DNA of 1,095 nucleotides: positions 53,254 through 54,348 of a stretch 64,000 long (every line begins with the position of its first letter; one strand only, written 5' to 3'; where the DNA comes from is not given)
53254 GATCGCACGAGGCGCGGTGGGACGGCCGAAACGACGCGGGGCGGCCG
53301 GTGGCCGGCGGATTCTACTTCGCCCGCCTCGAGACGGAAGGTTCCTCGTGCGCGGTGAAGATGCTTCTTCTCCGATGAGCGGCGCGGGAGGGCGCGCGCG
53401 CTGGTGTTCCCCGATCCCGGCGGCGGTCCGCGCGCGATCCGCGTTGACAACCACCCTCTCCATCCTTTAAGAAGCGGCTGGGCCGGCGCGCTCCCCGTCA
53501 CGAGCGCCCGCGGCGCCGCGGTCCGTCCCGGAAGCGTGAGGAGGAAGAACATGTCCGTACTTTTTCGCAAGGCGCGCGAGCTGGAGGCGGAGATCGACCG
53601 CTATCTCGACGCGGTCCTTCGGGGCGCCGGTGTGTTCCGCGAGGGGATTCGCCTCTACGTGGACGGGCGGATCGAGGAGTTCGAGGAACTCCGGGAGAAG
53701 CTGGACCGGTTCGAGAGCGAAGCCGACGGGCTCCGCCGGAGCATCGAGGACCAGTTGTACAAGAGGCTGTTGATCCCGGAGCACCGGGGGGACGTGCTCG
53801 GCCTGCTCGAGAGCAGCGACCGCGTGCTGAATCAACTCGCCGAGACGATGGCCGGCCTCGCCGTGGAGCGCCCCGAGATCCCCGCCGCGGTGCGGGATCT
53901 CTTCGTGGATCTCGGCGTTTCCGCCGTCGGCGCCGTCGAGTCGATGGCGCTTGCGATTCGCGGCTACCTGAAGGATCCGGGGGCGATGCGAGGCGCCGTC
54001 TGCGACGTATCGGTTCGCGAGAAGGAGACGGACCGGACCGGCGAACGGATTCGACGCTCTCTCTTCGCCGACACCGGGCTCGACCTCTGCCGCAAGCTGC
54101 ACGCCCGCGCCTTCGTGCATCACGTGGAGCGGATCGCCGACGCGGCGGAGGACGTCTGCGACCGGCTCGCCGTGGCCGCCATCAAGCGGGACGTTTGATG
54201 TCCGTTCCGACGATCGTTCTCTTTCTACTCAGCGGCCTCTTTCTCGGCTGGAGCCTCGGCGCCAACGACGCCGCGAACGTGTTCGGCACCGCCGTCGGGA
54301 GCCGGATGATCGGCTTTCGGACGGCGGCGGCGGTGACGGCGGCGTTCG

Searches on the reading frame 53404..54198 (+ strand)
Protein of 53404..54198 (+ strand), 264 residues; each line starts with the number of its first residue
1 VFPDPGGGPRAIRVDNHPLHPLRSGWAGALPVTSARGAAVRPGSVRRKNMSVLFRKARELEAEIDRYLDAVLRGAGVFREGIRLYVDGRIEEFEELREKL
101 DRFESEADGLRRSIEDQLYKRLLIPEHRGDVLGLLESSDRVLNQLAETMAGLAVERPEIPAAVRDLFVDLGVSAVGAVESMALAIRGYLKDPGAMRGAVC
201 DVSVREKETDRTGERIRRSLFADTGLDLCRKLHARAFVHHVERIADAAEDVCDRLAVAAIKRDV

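Call 51: search_protein_families(library=pfam, proteins=[window:53404-54198:+], max_evalue=0.001)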
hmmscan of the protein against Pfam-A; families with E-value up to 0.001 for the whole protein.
window:53404-54198:+ (264 aa): 2 families
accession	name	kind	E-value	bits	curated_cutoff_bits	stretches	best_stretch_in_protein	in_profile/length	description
PF01865.21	PhoU_div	-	2.9e-24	86.1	24.4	1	53-258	2-211/214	Protein of unknown function DUF47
PF01895.24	PhoU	-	0.001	19.9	23.5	0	201-254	29-88/89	PhoU domain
